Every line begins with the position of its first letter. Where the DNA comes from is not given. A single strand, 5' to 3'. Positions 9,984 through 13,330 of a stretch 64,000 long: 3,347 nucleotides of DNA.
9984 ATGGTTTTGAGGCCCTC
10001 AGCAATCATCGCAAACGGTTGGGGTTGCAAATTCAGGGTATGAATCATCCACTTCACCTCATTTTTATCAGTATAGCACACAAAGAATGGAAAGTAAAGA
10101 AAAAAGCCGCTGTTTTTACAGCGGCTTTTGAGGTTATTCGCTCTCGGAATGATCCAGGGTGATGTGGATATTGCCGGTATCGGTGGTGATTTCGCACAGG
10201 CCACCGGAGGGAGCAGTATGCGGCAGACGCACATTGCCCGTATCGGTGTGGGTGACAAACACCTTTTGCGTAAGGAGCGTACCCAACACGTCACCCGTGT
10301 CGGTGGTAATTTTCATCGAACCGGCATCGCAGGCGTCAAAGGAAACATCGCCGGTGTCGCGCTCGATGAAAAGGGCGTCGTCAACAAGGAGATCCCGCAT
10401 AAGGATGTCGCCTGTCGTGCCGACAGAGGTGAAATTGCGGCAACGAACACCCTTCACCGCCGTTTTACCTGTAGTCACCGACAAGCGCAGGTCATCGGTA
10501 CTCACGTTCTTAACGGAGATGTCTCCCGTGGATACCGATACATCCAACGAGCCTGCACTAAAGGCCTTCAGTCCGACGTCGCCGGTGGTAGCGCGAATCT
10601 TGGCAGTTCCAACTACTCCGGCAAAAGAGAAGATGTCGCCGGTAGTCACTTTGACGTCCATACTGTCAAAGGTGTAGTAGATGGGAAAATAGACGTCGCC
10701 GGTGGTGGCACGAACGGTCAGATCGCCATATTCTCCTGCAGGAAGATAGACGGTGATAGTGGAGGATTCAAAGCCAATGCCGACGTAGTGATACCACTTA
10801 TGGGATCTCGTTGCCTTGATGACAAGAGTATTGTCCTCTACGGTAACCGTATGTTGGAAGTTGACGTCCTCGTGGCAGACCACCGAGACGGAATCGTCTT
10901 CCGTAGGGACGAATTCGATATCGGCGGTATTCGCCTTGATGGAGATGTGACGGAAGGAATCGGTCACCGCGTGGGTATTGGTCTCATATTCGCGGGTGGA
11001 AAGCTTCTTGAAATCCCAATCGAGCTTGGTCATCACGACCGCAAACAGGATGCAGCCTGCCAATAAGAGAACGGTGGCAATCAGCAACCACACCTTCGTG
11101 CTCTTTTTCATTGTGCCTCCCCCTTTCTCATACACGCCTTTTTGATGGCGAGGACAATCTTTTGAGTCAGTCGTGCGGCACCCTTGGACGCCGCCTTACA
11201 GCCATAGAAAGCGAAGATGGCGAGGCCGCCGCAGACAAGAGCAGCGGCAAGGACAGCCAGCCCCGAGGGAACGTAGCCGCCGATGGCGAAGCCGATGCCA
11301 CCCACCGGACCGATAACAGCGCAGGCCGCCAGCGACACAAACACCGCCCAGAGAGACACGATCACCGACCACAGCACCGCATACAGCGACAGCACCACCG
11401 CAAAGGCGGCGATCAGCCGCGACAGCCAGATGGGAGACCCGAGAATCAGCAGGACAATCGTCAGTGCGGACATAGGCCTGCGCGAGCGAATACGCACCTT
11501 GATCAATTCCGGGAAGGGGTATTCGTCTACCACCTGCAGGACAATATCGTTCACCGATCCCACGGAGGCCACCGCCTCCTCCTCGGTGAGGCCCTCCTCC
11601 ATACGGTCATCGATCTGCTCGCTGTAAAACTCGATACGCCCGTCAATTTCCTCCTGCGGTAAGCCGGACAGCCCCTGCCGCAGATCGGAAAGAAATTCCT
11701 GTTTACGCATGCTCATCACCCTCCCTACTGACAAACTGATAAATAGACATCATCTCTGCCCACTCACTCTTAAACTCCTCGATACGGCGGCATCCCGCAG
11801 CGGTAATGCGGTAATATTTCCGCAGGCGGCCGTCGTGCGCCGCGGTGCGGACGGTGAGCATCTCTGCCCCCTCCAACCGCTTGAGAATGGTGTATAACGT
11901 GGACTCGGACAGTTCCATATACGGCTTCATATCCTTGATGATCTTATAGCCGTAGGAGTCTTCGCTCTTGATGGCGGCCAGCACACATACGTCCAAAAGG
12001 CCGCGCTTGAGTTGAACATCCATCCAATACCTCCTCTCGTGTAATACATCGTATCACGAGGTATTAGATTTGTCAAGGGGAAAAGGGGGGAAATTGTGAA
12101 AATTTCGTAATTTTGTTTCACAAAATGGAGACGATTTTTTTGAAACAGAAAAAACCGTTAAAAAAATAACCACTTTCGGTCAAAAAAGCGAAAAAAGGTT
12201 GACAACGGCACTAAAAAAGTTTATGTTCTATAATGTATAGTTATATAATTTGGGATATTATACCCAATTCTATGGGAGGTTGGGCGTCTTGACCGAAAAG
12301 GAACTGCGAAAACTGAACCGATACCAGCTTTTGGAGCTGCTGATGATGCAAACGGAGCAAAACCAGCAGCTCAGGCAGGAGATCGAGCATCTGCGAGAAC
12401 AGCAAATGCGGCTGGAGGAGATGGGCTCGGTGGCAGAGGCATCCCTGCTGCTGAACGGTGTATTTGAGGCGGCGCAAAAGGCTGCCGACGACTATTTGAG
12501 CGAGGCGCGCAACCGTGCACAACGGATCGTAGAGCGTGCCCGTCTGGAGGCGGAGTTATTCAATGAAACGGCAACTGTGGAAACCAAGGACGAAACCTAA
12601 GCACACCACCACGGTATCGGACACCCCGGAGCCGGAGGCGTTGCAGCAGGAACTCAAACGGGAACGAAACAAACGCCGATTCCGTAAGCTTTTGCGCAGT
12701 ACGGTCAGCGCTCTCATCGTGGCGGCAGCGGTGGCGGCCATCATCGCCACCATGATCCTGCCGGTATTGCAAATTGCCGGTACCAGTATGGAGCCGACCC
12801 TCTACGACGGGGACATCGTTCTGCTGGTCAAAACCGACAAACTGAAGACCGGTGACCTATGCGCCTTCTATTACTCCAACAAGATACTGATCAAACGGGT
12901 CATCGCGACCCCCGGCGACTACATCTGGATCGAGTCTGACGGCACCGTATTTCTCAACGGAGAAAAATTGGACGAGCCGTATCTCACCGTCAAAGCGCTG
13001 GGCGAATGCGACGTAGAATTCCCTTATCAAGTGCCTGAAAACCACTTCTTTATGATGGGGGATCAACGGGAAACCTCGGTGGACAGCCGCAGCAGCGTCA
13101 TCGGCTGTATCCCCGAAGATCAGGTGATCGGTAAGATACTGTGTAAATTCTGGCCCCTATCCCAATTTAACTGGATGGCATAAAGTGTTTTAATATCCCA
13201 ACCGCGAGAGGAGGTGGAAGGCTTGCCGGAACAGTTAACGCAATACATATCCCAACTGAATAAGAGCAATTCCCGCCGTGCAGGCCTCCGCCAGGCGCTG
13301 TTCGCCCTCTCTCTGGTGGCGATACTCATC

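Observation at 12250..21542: Sortase-dependent pilus island with a dedicated signal peptidase and an unusual multi-domain tip adhesin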

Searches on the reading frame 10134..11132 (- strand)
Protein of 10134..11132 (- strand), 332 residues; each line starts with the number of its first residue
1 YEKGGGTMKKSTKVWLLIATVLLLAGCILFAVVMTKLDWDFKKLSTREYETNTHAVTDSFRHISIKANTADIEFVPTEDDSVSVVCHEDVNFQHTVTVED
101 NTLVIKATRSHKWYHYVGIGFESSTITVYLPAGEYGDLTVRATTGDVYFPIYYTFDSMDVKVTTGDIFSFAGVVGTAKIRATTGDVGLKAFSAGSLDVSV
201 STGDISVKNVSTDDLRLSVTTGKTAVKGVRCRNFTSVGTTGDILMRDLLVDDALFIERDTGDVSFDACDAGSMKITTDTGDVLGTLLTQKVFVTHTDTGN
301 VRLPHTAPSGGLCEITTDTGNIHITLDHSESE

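Call 70: search_protein_families(library=pfam, proteins=[window:10134-11132:-], max_evalue=0.001)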
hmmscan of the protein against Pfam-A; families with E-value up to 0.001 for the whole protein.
window:10134-11132:- (332 aa): 2 families
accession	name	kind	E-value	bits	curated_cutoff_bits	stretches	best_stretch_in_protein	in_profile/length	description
PF13349.12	DUF4097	-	3.6e-25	89.2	22.9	1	61-286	2-212/247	Toastrack DUF4097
PF10988.14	DUF2807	-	1.2e-05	25.6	24.2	0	68-202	9-153/181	Putative auto-transporter adhesin, head GIN domain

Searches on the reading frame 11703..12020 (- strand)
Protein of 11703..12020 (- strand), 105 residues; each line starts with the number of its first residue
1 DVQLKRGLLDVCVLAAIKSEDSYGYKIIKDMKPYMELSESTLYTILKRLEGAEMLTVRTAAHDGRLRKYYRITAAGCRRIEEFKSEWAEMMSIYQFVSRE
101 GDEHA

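Call 70: search_protein_families(library=pfam, proteins=[window:11703-12020:-], max_evalue=0.001)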
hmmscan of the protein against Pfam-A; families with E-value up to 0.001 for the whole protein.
window:11703-12020:- (105 aa): 3 families
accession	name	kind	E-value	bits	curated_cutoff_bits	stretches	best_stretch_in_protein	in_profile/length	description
PF03551.20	PadR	-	6.6e-17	61.7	27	1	13-81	1-74/75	Transcriptional regulator PadR-like family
PF13463.12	HTH_27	-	2.9e-05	24.7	22.2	1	9-76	4-68/68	Winged helix DNA-binding domain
PF13601.12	HTH_34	-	5.4e-05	23.7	27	1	14-91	6-77/80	Winged helix DNA-binding domain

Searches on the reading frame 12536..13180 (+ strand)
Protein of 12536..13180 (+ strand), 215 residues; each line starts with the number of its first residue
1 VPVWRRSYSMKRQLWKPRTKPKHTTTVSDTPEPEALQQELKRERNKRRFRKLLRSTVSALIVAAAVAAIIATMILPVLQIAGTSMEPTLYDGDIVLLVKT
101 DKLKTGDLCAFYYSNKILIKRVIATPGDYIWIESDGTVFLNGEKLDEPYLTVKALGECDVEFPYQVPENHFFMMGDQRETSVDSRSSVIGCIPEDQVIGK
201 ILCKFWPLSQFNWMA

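Call 5: search_protein_families(library=pfam, proteins=[window:12536-13180:+], max_evalue=0.01)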
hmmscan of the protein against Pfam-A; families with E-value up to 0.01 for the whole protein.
window:12536-13180:+ (215 aa): 2 families
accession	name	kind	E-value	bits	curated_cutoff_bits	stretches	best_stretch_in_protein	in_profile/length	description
PF10502.14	Peptidase_S26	-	7.3e-35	120.8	22.9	1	54-206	2-168/168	Signal peptidase, peptidase S26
PF00717.28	Peptidase_S24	-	1.2e-09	38.3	23.3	1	77-135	37-94/116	Peptidase S24-like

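Call 6: search_protein_families(library=ncbifam, proteins=[window:12536-13180:+], max_evalue=0.01)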
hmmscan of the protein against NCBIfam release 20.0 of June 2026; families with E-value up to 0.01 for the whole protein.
window:12536-13180:+ (215 aa): 7 families
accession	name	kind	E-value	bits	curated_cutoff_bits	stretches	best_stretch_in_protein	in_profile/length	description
TIGR02227.1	sigpep_I_bact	equivalog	4.9e-38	130.5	47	1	58-208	3-161/162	signal peptidase I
NF008114.0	PRK10861.1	equivalog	1.3e-14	54.2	277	2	164-202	262-298/324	signal peptidase I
TIGR02754.1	sod_Ni_protease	equivalog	5.7e-09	36.3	63.25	1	165-203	54-90/90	nickel-type superoxide dismutase maturation protease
TIGR02771.1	TraF_Ti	equivalog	1e-07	31.6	100.25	1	107-201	75-165/171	conjugative transfer signal peptidase TraF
TIGR02228.1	sigpep_I_arch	equivalog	2.2e-07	30.9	51.85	1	57-123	10-83/158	signal peptidase I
NF010459.0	PRK13884.1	subfamily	2.3e-05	24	156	1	109-199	81-170/178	conjugal transfer peptidase TraF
TIGR00498.1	lexA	equivalog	0.0065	16.1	110.95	1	77-133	117-173/203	transcriptional repressor LexA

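Call 37: search_solved_structures(query=window:12563-13180:+, max_evalue=0.01, show_alignments=3)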
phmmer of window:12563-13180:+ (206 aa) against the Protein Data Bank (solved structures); distinct sequences matched with E-value up to 0.01: 11.
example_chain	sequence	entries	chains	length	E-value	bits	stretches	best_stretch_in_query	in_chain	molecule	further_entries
4wvg_A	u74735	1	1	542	4.8e-20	75.3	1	64-203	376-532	Maltose-binding periplasmic protein,Signal peptidase IB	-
4wvh_A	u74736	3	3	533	1.4e-18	70.5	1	64-202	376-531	Maltose-binding periplasmic protein,Signal peptidase IB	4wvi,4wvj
4nv4_A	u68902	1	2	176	1.1e-14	57.8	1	71-201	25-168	Signal peptidase I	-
4n31_A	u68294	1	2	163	2e-13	53.6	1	65-193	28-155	SipA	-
4k8w_A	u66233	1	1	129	6.6e-13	52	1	75-193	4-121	LepA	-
4me8_A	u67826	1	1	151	7.2e-11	45.3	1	71-202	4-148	Signal peptidase I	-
1t7d_A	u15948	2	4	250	2.1e-06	30.7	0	156-194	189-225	SIGNAL PEPTIDASE I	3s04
9nlo_A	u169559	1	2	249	2.2e-06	30.7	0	156-194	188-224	Signal peptidase I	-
1kn9_A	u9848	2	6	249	3.6e-06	30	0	156-194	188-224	Signal peptidase I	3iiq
1b12_A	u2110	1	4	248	4.6e-06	29.6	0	156-194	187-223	SIGNAL PEPTIDASE I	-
6b88_A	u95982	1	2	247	5.7e-06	29.3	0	156-194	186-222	Signal peptidase I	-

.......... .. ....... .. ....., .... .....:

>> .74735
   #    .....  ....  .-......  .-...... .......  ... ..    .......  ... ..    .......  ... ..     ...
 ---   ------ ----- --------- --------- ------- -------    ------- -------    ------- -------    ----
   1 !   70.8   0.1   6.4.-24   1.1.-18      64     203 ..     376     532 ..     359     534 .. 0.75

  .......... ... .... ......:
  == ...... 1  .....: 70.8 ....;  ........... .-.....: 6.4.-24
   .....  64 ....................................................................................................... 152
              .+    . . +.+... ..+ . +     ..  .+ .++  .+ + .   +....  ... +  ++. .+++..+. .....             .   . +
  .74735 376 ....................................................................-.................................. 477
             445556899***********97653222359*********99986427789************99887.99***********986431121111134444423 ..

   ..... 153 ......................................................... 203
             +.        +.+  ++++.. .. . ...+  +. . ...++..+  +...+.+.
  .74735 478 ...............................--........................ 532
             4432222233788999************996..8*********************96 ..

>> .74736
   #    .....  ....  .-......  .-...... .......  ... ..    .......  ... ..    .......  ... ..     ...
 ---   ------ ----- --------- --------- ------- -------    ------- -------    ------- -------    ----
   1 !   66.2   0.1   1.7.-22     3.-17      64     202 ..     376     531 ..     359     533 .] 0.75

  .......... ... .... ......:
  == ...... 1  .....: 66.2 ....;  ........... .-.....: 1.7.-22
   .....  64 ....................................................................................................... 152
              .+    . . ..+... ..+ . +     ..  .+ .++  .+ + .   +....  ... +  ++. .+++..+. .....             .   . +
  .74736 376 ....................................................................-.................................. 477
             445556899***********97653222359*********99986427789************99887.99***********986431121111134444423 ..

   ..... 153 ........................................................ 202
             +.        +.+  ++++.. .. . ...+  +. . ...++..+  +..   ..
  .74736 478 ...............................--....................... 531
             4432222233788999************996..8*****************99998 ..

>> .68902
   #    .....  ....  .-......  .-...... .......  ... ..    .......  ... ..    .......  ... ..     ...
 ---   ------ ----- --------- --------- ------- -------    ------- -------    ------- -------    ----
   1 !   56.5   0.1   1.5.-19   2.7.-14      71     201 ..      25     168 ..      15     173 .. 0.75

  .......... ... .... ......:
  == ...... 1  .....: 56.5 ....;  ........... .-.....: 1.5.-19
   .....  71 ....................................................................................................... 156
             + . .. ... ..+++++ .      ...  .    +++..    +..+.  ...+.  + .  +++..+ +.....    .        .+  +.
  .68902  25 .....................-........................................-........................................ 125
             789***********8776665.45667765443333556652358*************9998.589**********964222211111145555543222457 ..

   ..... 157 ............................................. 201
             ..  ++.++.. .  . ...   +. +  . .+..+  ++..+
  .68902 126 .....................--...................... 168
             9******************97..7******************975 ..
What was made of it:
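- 12563..13183 (+): Type I signal peptidase (S26), 206 aa. Catalytic Ser (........), Lys (LIKRVIA) and the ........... box are all present. Overlaps the 3' end of the coiled-coil gene by 38 nt. Best solved relative is S. aureus SpsB 4wvg at 4.8e-20, with SipA 4n31 at 2e-13 (call 37).
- On SipA/LepA pilus-associated signal-peptidase-like chaperones: phmmer against SipA 4n31 gives 2e-13 and against LepA 4k8w gives 6.6e-13 (call 37). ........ Ser and LIKRVIA Lys are present and align with the SpsB catalytic motifs (call 37).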
